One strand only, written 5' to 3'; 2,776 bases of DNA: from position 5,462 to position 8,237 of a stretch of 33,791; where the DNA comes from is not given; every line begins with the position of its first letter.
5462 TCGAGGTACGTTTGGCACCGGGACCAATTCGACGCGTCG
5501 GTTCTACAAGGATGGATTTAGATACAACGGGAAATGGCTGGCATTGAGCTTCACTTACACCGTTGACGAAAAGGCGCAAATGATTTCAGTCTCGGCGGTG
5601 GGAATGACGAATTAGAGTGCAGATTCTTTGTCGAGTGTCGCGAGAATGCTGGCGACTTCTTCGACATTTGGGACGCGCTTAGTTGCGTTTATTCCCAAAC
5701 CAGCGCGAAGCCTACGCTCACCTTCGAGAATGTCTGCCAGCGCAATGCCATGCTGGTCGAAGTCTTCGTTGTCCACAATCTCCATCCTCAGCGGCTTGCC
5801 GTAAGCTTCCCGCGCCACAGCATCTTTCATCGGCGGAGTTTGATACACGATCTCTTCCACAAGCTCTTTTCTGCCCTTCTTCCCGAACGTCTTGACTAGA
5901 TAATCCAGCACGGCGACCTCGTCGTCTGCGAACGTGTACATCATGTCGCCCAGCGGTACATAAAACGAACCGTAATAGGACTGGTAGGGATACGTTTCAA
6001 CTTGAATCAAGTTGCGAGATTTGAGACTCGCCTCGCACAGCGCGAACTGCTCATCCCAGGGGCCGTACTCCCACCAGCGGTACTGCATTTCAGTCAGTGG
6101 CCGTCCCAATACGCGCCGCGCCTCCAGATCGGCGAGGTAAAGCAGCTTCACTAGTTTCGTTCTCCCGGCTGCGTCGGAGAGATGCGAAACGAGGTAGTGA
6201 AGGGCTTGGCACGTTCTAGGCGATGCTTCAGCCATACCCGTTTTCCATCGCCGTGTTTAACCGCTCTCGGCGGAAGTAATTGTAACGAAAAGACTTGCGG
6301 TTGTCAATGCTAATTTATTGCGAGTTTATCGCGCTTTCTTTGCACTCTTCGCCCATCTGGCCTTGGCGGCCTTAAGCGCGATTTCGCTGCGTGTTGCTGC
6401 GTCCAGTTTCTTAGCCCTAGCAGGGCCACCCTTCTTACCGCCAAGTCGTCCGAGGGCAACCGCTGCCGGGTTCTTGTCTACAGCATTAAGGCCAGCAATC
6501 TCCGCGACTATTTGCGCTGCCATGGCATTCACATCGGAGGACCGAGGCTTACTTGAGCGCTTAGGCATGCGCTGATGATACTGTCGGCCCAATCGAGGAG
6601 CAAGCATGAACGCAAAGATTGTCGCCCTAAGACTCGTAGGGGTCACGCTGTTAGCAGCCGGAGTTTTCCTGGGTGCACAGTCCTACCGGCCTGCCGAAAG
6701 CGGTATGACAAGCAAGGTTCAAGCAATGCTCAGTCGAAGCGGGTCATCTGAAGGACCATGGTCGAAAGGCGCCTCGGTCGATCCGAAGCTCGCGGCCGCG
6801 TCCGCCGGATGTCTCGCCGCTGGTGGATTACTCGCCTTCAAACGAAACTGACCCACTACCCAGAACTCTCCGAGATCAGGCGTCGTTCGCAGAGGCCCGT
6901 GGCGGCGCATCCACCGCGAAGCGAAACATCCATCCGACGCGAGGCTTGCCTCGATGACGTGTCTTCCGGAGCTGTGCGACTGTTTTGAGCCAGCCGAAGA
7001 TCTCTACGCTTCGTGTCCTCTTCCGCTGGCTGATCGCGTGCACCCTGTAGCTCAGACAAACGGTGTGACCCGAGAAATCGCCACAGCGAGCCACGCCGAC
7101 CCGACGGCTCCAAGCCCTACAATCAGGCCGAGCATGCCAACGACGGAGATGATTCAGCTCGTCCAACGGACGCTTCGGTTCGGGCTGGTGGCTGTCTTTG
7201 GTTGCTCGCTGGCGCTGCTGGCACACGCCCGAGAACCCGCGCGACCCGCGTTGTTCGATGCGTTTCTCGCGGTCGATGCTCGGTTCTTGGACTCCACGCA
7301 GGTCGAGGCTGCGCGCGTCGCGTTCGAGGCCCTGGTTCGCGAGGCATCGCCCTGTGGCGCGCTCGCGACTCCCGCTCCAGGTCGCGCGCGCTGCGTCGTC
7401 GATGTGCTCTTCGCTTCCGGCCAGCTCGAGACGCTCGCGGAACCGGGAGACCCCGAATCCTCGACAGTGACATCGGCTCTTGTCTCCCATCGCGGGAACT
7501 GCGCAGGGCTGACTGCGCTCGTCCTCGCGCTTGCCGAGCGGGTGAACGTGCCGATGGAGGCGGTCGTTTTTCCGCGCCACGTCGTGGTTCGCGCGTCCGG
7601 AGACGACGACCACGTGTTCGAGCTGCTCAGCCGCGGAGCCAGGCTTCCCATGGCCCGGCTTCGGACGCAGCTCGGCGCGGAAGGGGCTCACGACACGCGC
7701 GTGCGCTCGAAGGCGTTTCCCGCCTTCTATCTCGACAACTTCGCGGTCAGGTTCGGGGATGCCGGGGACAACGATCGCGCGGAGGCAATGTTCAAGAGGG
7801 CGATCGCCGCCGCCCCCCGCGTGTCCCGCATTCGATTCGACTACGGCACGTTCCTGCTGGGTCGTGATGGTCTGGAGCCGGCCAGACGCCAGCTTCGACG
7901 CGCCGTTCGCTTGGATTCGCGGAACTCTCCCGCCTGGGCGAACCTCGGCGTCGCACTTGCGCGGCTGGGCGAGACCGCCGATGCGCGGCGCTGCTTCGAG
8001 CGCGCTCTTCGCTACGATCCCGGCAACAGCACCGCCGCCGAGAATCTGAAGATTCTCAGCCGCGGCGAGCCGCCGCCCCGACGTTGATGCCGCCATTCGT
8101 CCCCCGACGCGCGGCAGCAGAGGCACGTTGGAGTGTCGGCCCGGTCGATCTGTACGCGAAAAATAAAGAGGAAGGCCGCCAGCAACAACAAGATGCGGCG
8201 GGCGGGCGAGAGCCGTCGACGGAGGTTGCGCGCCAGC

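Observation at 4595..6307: Transposon-borne cargo: orphan Panacea (DUF4065) gene facing a wHTH + RelE-like pair with overlapping stop codons - candidate unconventional toxin-antitoxin/defence module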

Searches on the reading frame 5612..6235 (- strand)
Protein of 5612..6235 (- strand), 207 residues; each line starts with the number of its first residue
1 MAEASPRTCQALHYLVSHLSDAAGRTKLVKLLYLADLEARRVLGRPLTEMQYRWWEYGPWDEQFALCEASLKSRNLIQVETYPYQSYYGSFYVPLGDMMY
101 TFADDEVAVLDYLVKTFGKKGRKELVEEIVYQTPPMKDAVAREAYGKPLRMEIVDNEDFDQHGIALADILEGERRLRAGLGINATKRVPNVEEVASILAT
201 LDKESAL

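Call 3: search_protein_families(library=pfam, proteins=[window:5612-6235:-], max_evalue=0.1)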
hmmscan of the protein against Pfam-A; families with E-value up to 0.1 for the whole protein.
window:5612-6235:- (207 aa): 1 family
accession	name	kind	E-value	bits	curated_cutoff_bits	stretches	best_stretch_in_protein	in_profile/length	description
PF13274.11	SocA_Panacea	-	8.9e-11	43.1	25.7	1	28-127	1-104/113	Antitoxin SocA-like, Panacea domain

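Call 5: search_protein_families(library=ncbifam, proteins=[window:5612-6235:-], max_evalue=0.1)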
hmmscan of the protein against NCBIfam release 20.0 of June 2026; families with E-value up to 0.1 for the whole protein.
window:5612-6235:- (207 aa): 0 families

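Call 6: search_protein_families(library=padloc, proteins=[window:5612-6235:-], max_evalue=0.1)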
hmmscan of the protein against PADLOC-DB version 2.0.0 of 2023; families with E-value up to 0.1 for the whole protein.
window:5612-6235:- (207 aa): 0 families

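Call 7: search_protein_families(library=phrogs, proteins=[window:5612-6235:-], max_evalue=0.1)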
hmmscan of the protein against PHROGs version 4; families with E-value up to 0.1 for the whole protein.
window:5612-6235:- (207 aa): 3 families
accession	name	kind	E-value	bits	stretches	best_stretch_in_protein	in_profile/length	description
phrog_1281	-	unknown function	1.1e-08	36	1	12-128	14-119/195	-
phrog_4167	-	unknown function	0.029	15.4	1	74-111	161-196/280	-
phrog_10390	-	unknown function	0.03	14.8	1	14-60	157-202/299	-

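Call 20: find_homologous_proteins(query=window:5615-6235:-, max_evalue=0.001)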
Query window:5615-6235:- (207 aa): 9 proteins with E <= 0.001 among 594 candidates.
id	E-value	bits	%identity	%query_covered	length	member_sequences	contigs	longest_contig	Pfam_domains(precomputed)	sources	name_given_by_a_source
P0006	1.0e-133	461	100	100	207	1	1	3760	PF13274.12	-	-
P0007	7.8e-114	396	99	86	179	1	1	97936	PF13274.12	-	-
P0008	2.3e-67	245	53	100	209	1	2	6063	PF13274.12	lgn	-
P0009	9.2e-33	132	41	86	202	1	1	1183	PF13274.12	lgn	-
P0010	2.6e-18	84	38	72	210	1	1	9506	PF13274.12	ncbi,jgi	jgi:hypothetical protein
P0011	5.0e-7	48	34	58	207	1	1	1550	PF13274.12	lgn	-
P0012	6.8e-7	47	31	59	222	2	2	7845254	PF13274.12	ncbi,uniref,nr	ncbi:type II toxin-antitoxin system antitoxin SocA domain-containing protein [Actinoallomurus bryoph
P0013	1.2e-6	46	33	62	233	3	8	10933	PF13274.12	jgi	jgi:uncharacterized phage-associated protein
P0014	1.3e-6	46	31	74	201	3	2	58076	PF13274.12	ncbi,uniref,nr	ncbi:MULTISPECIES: type II toxin-antitoxin system antitoxin SocA domain-containing protein [unclassi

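Call 21: find_encoding_contigs(protein=P0008, flank=10000)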
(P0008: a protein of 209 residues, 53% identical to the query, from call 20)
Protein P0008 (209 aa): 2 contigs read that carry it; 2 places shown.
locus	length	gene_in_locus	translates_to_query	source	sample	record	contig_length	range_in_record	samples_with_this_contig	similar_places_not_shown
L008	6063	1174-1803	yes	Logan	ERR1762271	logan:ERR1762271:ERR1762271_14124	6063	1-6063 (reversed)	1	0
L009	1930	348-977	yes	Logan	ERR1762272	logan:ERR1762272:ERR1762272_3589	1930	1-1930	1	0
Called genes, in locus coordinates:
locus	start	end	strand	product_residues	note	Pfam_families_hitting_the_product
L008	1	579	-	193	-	?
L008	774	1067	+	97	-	-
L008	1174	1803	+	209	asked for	PF13274:SocA_Panacea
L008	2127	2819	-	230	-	-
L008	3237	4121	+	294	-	-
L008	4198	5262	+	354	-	PF00899:ThiF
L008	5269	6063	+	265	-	?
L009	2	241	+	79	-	?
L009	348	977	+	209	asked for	PF13274:SocA_Panacea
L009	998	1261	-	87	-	-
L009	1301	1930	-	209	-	?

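Call 22: find_encoding_contigs(protein=P0010, flank=10000)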
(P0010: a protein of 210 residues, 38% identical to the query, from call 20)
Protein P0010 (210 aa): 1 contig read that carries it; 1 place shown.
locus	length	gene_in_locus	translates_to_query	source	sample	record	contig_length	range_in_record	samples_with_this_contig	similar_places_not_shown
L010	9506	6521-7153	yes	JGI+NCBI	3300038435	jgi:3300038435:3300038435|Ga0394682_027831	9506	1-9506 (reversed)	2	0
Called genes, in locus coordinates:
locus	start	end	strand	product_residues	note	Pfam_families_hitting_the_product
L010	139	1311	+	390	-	PF02771:Acyl-CoA_dh_N, PF02770:Acyl-CoA_dh_M, PF00441:Acyl-CoA_dh_1, PF22924:ACOX_C_alpha1 (weak), PF08028:Acyl-CoA_dh_2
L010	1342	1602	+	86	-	-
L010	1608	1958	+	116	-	PF02452:PemK_toxin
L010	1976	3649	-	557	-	PF07583:PSCyt2, PF07587:PSD1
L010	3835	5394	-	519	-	PF07583:PSCyt2, PF07587:PSD1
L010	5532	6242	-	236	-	-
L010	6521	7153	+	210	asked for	PF13274:SocA_Panacea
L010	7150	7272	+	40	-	-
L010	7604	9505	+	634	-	?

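Call 23: find_encoding_contigs(protein=P0009, flank=10000)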
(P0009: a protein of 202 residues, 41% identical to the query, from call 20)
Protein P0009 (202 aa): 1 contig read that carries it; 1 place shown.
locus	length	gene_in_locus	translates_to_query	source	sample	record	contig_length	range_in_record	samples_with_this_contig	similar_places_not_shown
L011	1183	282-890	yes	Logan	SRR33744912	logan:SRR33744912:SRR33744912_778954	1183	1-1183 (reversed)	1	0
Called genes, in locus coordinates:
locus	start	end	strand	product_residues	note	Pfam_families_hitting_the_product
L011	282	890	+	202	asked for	PF13274:SocA_Panacea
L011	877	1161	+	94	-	-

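Call 38: search_protein_families(library=pfam, proteins=[L008:1827-2087:-, L011:877-1158:+, L008:2130-2891:-, L008:774-1064:+], max_evalue=0.1)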
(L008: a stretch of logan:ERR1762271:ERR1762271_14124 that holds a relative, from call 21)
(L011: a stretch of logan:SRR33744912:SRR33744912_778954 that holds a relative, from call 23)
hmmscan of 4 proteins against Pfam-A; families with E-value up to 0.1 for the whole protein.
L008:1827-2087:- (87 aa): 0 families

L011:877-1158:+ (94 aa): 0 families

L008:2130-2891:- (254 aa): 2 families
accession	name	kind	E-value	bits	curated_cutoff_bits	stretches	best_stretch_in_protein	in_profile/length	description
PF01047.28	MarR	-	0.0074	16.6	24.6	1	213-243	19-49/59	MarR family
PF03965.22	Penicillinase_R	-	0.035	14.9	22.6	0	214-243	24-53/115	Penicillinase repressor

L008:774-1064:+ (97 aa): 0 families

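Call 39: find_related_loci(query=A2, collection=genome_contigs, flank=6000)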
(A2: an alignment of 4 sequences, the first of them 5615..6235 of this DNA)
Query A2 (207 aa) in genome_contigs; peptide patterns used: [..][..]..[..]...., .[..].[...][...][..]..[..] (x = any residue, [..] = any of these).
205 stretches matched a pattern; 39 encode a relative of the query (tblastn E <= 1e-3); 39 distinct loci.
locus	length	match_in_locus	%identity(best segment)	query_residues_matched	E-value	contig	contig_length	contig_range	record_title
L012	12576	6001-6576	46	7-196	6e-54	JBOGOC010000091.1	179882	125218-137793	MAG: Candidatus Polarisedimenticolia bacterium isolate M3-S_metawrap_bin.237 k127_3370943, whole genome shotgun sequence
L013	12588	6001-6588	34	4-200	1e-30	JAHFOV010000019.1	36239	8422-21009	MAG: Planctomycetota bacterium isolate nzgw511 NODE_567_length_36240_cov_4.123453, whole genome shotgun sequence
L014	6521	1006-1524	36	24-194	4e-29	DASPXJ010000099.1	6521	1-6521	MAG TPA_asm: Gemmatimonadales bacterium isolate SMAG_U11564 k141_140444, whole genome shotgun sequence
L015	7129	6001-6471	37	24-178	1e-26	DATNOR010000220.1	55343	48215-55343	MAG TPA_asm: Gemmatimonadales bacterium isolate SMAG_U11536 k141_422243, whole genome shotgun sequence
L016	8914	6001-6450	38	8-156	1e-23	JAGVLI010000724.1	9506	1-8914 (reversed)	MAG: Planctomycetales bacterium isolate SW_37 c_000000027831, whole genome shotgun sequence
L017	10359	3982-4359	33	11-139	6e-16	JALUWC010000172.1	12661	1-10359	MAG: Geoglobus sp. isolate 128-326_metabat2_scaf2bin.087 128-326_scaffold_2343_c1, whole genome shotgun sequence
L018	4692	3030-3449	30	6-139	3e-15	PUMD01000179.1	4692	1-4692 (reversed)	MAG: Clostridia bacterium isolate B1Sed10_244R1 B1-Sed10-C30481, whole genome shotgun sequence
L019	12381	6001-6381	32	12-138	1e-11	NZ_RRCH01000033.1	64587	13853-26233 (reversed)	Halocatena pleomorpha strain SPP-AMP-1 SPP-M1-1.IonXpress_2017_trimmed_contig_33, whole genome shotgun sequence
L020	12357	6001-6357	33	12-129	2e-11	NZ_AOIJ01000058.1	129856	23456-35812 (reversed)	Natrinema gari JCM 14663 contig_58, whole genome shotgun sequence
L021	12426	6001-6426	29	8-139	1e-8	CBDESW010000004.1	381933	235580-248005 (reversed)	MAG: Dehalococcoidia bacterium isolate 15034885-6cce-4004-a438-bd7f6032d031 genome assembly, contig: contig_4, whole gen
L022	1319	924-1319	29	1-129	1e-8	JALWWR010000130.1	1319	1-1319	MAG: Thermodesulfatator sp. isolate T2_maxbin2_scaf2bin.302 T2_NODE_360068_length_1319_cov_0.696309, whole genome shotgu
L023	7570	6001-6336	32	26-139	4e-8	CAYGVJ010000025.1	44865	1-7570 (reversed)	MAG TPA_asm: uncultured Solibacteraceae bacterium isolate ERP119294_co1_477 genome assembly, contig: NODE_850_length_448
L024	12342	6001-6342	29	24-139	3e-7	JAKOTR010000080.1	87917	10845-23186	MAG: Acidobacteriota bacterium isolate CAAI_maxbin.035 k201_126268, whole genome shotgun sequence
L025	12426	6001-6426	27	5-139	3e-7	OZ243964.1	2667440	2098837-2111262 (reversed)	MAG: Dehalococcoidia bacterium isolate 80dece80-02d0-4e71-89cf-4e35314ec78f genome assembly, chromosome: 1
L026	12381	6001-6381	27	7-126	2e-6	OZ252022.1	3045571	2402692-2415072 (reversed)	MAG: Dehalococcoidia bacterium isolate 06bcde79-657e-4a1d-bd84-e3996ea03b32 genome assembly, chromosome: 1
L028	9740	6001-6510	29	25-194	1e-5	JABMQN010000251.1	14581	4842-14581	MAG: Chloroflexota bacterium isolate bin.164 k141_6456889, whole genome shotgun sequence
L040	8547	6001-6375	27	7-129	9e-5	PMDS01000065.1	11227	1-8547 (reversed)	MAG: Melioribacter sp. isolate fen_1284 73.20120700_E2X.198_contig_123861, whole genome shotgun sequence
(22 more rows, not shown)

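Call 88: search_protein_families(library=pfam, proteins=[L040:6530-6922:+, L012:3842-4321:+], max_evalue=0.05)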
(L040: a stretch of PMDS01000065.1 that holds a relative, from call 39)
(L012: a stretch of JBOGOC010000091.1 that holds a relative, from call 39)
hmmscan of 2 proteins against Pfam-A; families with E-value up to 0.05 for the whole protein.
L040:6530-6922:+ (131 aa): 0 families

L012:3842-4321:+ (160 aa): 2 families
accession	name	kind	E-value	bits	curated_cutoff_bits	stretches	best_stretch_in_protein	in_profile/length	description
PF05066.19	HARE-HTH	-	8.5e-10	39.3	25.9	1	91-152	5-71/71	HB1, ASXL, restriction endonuclease HTH domain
PF08461.16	HTH_12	-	0.0056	17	21.4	1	95-125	5-35/66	Ribonuclease R winged-helix domain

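Call 107: search_solved_structures(query=L028:6521-6799:+, max_evalue=5)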
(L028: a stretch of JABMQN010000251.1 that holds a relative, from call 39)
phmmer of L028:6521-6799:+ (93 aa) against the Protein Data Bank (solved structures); distinct sequences matched with E-value up to 5: 9.
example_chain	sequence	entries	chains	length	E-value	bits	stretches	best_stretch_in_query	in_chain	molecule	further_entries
7vg7_B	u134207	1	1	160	0.62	13.4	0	10-37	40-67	Uteroglobin,PB1m6A9 peptide,Uteroglobin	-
6woo_h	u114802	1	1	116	0.89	12.9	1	6-28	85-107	uL29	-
4u3m_O5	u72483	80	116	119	0.98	12.8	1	6-28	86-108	60S ribosomal protein L35-A | 60S RIBOSOMAL PROTEIN L35-B | Large ribosomal subunit protein uL29A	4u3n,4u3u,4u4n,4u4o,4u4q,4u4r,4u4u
7vf3_B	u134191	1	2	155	1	12.8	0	10-37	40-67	Uteroglobin,PB1m7 peptide,Uteroglobin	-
2ww9_N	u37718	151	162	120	1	12.8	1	6-28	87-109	60S RIBOSOMAL PROTEIN L35 | 60S ribosomal protein L35-A | 60S ribosomal protein rpL35 (L29p)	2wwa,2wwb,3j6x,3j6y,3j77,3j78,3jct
5mrc_H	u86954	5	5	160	1.2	12.5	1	5-51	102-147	uL13m | Large ribosomal subunit protein uL13m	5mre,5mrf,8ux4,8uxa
3j6b_H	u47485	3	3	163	1.2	12.5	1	5-51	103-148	54S ribosomal protein L23, mitochondrial | Large ribosomal subunit protein uL13m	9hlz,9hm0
5it7_hh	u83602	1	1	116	2.1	11.7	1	6-28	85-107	KLLA0F05247p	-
6uz7_Bh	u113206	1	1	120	2.7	11.4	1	6-28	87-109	KLLA0F05247p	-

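Call 108: search_solved_structures(query=L013:6575-6853:+, max_evalue=5)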
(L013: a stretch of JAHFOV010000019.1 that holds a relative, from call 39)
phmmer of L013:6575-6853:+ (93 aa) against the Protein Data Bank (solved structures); distinct sequences matched with E-value up to 5: 1.
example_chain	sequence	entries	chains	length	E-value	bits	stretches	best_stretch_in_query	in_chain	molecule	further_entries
2j85_A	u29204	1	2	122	0.32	14.9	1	57-83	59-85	STIV B116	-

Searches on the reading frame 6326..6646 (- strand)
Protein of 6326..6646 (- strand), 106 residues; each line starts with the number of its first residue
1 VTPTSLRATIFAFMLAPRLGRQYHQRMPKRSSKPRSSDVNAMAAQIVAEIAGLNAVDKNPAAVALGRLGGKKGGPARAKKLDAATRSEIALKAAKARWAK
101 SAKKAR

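Call 3: search_protein_families(library=pfam, proteins=[window:6326-6646:-], max_evalue=0.1)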
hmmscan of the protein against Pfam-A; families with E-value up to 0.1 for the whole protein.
window:6326-6646:- (106 aa): 0 families

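Call 5: search_protein_families(library=ncbifam, proteins=[window:6326-6646:-], max_evalue=0.1)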
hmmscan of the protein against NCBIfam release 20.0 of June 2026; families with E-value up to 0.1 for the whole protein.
window:6326-6646:- (106 aa): 1 family
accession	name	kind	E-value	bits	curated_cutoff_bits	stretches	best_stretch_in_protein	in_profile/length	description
NF010699.0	PRK14099.1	equivalog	0.087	11.3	762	0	43-101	394-454/485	glycogen synthase GlgA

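Call 6: search_protein_families(library=padloc, proteins=[window:6326-6646:-], max_evalue=0.1)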
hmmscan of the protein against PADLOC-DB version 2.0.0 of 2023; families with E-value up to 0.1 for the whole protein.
window:6326-6646:- (106 aa): 0 families

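Call 7: search_protein_families(library=phrogs, proteins=[window:6326-6646:-], max_evalue=0.1)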
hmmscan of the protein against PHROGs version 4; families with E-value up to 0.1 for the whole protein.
window:6326-6646:- (106 aa): 1 family
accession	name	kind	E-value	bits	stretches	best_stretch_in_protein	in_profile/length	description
phrog_2384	-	unknown function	9.9e-05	22.7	1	69-103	7-40/338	-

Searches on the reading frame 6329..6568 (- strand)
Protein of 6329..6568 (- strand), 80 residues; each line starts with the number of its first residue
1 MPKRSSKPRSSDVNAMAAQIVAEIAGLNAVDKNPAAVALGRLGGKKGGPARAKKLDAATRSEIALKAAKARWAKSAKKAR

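Call 92: search_protein_families(library=pfam, alignment_id=A13, max_evalue=0.1)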
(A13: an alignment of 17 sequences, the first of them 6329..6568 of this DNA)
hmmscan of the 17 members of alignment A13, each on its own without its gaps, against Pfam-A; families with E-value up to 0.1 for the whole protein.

A. member 1, window:6329-6568:- (80 aa): 0 families

B. families by the number of members that match (of 17 scanned): 5 families
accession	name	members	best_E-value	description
PF08690.15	GET2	1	0.0042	GET complex subunit GET2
PF00177.27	Ribosomal_S7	1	0.021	Ribosomal protein S7p/S5e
PF20453.3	DUF6707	1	0.024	Family of unknown function (DUF6707)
PF01669.22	Myelin_MBP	1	0.082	Myelin basic protein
PF01803.21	LIM_bind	1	0.09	LIM-domain binding protein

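Call 93: search_solved_structures(query=A13, max_evalue=1)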
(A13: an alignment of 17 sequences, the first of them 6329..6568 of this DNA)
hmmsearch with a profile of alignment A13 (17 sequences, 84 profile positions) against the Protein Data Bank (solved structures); distinct sequences matched with E-value up to 1: 1.
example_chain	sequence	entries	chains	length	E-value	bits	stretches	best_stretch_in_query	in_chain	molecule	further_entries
142l_A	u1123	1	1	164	0.48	14.3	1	10-81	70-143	T4 LYSOZYME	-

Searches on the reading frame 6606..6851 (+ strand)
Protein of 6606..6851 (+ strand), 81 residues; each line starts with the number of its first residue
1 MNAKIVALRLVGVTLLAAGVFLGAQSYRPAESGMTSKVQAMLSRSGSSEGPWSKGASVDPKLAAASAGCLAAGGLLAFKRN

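Call 3: search_protein_families(library=pfam, proteins=[window:6606-6851:+], max_evalue=0.1)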
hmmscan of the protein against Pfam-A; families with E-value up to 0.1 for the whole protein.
window:6606-6851:+ (81 aa): 2 families
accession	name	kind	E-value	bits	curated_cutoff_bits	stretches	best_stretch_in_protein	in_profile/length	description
PF09534.15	Trp_oprn_chp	-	0.00054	20.3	29.6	1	5-79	64-138/180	Tryptophan-associated transmembrane protein (Trp_oprn_chp)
PF11381.13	DUF3185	-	0.0041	17.5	25.3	1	9-50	1-41/59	Protein of unknown function (DUF3185)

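Call 5: search_protein_families(library=ncbifam, proteins=[window:6606-6851:+], max_evalue=0.1)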
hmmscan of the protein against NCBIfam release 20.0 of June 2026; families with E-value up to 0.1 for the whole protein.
window:6606-6851:+ (81 aa): 0 families

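Call 6: search_protein_families(library=padloc, proteins=[window:6606-6851:+], max_evalue=0.1)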
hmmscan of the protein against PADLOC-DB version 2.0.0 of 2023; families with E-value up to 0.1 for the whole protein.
window:6606-6851:+ (81 aa): 0 families

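Call 7: search_protein_families(library=phrogs, proteins=[window:6606-6851:+], max_evalue=0.1)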
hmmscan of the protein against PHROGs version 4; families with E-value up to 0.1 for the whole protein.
window:6606-6851:+ (81 aa): 0 families

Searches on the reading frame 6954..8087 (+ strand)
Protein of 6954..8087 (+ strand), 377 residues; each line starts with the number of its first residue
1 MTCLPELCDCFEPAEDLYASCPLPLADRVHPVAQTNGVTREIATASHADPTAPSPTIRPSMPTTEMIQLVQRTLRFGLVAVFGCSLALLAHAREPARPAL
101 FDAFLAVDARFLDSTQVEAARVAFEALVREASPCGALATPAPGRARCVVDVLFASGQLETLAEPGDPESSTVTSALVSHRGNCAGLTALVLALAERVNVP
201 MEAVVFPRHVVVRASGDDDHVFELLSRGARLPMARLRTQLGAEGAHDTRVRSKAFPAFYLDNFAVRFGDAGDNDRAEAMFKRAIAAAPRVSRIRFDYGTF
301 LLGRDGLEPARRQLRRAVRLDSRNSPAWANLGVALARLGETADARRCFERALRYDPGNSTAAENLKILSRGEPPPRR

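Call 3: search_protein_families(library=pfam, proteins=[window:6954-8087:+], max_evalue=0.1)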
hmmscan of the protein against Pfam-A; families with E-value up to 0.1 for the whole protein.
window:6954-8087:+ (377 aa): 19 families
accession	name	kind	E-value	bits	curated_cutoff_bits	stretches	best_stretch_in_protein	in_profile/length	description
PF07719.23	TPR_2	-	1.1e-10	41.2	27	1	327-358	3-34/34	Tetratricopeptide repeat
PF14559.12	TPR_19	-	2.4e-10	41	25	2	310-364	10-63/68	Tetratricopeptide repeat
PF13432.12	TPR_16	-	1.1e-09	39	32.7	2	310-358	16-64/65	Tetratricopeptide repeat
PF13431.12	TPR_17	-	2.1e-09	37.3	24.4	1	315-345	3-33/34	Tetratricopeptide repeat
PF00515.34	TPR_1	-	2.7e-09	36.9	27.8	1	327-358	3-34/34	Tetratricopeptide repeat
PF13369.12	Transglut_core2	-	4.3e-09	36.5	23.5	1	144-245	27-131/155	Transglutaminase-like superfamily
PF13181.12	TPR_8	-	1.5e-07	31.5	25.7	1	326-357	2-33/34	Tetratricopeptide repeat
PF13428.12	TPR_14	-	4.5e-07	30.3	23.5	1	327-364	3-40/44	Tetratricopeptide repeat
PF13424.12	TPR_12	-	7.2e-07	29.7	30.1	1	329-353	49-73/77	Tetratricopeptide repeat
PF13374.12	TPR_10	-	8.9e-07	29.2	27.5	1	330-353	7-30/42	Tetratricopeptide repeat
PF13176.12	TPR_7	-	1.4e-06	28.3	27.9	1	327-358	1-34/36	Tetratricopeptide repeat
PF13414.12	TPR_11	-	4.5e-05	23.5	26.8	1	308-339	11-42/42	TPR repeat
PF13371.12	TPR_9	-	6.9e-05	23.2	35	1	316-362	20-66/73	Tetratricopeptide repeat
PF23914.1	TPR_CcmH_CycH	-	0.00018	21.8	42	1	271-358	64-154/158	Cytochrome c-type biogenesis protein H TPR domain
PF13429.12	TPR_15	-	0.00024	21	26.2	1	269-352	158-241/280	Tetratricopeptide repeat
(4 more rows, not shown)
